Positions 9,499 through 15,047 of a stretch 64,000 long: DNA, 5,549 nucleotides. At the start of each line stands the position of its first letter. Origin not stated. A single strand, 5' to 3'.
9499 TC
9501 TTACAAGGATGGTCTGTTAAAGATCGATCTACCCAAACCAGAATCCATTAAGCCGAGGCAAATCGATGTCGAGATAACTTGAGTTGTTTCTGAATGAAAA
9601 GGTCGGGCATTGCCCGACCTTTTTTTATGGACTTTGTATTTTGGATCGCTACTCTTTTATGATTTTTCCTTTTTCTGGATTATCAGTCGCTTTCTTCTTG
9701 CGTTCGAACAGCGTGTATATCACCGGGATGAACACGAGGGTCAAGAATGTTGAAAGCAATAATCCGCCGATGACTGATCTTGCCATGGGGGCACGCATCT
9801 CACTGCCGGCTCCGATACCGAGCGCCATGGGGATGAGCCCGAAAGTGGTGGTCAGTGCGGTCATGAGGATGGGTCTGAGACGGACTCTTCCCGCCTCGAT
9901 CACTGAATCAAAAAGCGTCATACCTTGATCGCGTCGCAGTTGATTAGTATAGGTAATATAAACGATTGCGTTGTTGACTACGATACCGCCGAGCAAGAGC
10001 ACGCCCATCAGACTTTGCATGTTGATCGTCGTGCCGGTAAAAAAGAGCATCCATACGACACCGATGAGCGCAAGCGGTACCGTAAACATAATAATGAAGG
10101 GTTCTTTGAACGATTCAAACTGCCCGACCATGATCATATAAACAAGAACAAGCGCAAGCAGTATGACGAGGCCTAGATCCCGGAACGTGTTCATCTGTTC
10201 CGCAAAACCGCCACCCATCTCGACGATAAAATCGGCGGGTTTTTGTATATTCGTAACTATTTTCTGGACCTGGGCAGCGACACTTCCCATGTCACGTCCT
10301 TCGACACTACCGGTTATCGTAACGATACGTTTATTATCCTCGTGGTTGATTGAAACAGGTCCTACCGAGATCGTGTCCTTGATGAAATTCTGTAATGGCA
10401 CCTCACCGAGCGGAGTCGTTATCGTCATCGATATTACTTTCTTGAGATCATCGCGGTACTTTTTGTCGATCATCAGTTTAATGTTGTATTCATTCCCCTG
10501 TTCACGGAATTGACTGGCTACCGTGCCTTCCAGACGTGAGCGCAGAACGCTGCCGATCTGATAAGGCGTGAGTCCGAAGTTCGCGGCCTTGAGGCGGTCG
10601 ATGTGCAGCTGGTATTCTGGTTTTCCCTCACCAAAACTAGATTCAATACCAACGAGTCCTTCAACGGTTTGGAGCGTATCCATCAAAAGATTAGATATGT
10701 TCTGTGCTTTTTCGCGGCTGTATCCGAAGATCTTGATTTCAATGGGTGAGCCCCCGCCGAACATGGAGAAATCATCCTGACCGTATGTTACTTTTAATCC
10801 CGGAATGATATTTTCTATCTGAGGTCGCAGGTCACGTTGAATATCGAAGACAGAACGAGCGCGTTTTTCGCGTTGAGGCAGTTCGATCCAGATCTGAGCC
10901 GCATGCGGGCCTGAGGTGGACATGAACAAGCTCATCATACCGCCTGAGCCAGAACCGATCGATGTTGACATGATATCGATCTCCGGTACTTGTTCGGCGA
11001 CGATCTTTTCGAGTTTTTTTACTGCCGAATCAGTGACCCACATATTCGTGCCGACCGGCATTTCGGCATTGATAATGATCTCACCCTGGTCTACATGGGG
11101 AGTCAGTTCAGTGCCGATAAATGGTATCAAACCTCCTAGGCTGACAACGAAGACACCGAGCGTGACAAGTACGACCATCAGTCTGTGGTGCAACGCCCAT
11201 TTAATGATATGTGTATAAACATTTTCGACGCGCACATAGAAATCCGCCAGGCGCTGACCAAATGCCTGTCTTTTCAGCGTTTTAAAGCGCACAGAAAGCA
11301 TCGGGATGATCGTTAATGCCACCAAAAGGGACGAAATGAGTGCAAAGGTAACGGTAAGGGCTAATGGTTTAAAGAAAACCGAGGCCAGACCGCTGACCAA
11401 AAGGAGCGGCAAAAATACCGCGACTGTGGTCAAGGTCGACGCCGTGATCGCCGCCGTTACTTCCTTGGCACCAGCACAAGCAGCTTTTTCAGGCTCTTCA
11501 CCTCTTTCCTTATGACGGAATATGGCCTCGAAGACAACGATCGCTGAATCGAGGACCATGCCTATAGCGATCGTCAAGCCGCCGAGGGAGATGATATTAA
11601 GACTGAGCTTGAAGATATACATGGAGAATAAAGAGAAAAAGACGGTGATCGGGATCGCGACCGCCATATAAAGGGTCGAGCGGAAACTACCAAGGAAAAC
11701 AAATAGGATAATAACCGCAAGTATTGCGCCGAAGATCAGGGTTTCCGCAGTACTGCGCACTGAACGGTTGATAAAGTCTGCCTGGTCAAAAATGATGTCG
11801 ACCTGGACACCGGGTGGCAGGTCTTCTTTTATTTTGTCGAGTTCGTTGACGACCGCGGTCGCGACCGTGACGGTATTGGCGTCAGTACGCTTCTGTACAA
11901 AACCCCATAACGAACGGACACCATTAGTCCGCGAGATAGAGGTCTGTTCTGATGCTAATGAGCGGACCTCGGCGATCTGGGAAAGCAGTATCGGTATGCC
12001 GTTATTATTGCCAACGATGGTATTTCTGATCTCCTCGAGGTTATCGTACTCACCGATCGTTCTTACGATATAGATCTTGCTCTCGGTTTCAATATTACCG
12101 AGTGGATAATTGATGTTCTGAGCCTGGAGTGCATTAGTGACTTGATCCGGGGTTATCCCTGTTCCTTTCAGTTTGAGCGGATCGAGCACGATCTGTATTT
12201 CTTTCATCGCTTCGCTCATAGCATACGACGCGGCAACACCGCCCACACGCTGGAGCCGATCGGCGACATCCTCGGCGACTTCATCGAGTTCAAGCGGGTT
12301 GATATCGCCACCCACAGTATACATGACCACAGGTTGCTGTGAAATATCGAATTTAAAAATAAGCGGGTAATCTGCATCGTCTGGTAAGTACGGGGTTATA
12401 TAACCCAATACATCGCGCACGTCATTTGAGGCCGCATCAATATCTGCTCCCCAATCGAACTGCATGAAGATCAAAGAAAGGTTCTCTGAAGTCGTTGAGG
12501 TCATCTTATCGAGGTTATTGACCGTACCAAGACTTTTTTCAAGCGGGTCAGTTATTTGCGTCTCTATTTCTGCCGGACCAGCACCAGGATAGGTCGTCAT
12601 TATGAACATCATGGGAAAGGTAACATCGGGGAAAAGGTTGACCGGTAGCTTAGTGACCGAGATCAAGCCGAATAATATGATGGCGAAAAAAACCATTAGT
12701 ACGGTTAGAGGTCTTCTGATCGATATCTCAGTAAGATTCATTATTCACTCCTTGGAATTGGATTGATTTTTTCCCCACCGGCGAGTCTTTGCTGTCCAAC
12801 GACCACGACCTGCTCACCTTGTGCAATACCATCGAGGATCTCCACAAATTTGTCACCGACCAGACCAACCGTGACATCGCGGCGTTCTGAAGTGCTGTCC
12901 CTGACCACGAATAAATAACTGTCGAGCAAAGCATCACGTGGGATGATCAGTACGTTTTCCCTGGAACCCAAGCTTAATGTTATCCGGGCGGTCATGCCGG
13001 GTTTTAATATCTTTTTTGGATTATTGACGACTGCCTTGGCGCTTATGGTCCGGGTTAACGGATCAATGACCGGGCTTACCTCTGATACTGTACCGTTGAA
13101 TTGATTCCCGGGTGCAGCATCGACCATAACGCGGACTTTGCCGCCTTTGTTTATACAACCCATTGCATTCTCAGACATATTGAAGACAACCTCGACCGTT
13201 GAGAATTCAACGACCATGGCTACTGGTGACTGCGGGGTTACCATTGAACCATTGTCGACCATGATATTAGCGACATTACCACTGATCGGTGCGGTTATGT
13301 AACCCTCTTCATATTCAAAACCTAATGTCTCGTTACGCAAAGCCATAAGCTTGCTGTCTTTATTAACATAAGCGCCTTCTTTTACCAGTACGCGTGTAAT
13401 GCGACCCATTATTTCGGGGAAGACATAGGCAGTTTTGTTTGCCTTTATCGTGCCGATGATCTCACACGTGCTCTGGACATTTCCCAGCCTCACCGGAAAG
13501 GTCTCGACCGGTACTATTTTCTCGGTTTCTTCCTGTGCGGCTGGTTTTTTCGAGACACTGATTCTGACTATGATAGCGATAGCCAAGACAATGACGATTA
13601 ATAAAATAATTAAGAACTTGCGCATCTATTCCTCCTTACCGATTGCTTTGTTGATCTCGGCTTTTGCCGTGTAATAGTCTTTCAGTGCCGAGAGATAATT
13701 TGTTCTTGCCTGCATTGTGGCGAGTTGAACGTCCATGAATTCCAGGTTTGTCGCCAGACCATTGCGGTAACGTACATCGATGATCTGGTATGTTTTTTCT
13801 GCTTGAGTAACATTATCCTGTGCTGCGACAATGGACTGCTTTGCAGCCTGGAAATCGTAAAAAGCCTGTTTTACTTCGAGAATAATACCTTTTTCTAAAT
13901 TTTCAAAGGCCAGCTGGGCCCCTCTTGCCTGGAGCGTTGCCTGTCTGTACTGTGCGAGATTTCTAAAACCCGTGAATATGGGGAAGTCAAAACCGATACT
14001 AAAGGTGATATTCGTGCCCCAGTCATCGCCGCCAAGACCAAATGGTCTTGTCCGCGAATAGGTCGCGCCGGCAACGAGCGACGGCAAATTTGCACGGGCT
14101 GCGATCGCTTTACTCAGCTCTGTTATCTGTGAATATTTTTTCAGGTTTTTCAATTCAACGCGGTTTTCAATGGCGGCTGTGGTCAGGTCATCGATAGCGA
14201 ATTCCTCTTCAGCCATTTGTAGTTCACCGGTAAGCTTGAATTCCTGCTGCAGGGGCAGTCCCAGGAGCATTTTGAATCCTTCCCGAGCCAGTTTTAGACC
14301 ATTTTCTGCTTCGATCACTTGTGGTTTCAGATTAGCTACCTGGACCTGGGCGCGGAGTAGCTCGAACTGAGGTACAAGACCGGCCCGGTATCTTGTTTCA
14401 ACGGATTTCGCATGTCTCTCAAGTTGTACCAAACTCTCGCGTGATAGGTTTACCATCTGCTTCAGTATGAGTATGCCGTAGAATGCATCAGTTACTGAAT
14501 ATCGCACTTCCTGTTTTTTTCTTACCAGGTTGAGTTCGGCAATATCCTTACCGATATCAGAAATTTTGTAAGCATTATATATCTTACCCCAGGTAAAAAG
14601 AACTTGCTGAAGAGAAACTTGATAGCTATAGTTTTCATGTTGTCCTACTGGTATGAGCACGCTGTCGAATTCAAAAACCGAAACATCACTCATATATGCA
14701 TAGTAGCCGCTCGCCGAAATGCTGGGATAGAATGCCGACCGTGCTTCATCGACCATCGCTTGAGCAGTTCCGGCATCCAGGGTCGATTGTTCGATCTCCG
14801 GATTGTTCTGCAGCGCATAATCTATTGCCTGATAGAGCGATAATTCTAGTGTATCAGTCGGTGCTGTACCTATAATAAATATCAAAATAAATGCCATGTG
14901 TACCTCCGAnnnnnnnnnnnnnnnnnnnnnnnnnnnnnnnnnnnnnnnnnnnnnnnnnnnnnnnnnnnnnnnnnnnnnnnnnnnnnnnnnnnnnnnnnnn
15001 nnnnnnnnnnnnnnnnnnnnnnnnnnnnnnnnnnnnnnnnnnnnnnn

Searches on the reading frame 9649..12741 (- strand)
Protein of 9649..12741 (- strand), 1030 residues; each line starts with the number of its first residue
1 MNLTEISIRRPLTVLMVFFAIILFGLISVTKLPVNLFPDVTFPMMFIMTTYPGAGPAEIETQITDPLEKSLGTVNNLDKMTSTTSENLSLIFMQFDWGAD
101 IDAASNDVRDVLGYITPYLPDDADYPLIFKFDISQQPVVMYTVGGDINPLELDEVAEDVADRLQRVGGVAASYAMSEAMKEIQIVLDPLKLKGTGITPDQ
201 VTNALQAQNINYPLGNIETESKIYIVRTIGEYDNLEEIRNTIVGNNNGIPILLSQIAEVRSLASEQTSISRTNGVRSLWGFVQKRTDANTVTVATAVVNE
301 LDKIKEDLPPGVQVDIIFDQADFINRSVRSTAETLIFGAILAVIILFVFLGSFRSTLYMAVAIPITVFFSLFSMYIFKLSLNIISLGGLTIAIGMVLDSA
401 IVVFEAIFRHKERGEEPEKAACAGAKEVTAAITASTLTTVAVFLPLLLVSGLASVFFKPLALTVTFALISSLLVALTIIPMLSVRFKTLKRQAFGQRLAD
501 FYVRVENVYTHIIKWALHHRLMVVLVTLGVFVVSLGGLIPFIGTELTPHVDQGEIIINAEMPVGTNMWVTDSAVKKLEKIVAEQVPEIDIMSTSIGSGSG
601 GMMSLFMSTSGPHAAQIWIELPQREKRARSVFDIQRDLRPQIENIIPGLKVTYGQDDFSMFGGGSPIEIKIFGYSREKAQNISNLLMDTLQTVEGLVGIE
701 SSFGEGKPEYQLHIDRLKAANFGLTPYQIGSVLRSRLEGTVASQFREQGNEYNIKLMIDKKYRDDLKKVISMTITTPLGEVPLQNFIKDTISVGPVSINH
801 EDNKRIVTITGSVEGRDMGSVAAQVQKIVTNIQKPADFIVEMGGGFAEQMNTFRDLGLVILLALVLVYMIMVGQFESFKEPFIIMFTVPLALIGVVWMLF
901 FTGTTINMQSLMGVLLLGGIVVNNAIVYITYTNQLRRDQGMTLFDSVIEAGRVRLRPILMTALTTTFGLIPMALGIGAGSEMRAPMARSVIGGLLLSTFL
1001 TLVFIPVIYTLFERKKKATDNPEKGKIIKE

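Call 42: search_protein_families(library=pfam, proteins=[window:9649-12741:-], max_evalue=0.00001)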
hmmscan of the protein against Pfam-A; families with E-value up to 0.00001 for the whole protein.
window:9649-12741:- (1030 aa): 2 families
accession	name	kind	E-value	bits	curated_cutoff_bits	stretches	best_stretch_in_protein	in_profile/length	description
PF00873.25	ACR_tran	-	6e-244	812.6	28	1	4-1012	2-1020/1021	AcrB/AcrD/AcrF family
PF03176.21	MMPL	-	1.3e-12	47.8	20.5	1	796-1016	81-306/333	MMPL family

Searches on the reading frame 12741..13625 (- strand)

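Call 42: search_protein_families(library=pfam, proteins=[window:12741-13625:-], max_evalue=0.00001)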
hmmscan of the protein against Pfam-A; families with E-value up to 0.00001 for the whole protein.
window:12741-13625:- (294 aa): 2 families
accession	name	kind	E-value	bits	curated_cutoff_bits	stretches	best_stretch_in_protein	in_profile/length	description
PF16576.10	HlyD_D23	-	2.1e-28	99.5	30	1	110-213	111-214/214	Barrel-sandwich domain of CusB or HlyD membrane-fusion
PF13437.12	HlyD_3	-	4e-16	60.1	22.2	1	110-210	2-106/106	HlyD family secretion protein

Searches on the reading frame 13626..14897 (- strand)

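Call 42: search_protein_families(library=pfam, proteins=[window:13626-14897:-], max_evalue=0.00001)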
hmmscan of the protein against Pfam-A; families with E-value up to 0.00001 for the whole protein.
window:13626-14897:- (423 aa): 1 family
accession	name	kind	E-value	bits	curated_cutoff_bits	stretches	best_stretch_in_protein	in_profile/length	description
PF02321.23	OEP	-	1.4e-69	234.1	22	2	236-420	2-187/187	Outer membrane efflux protein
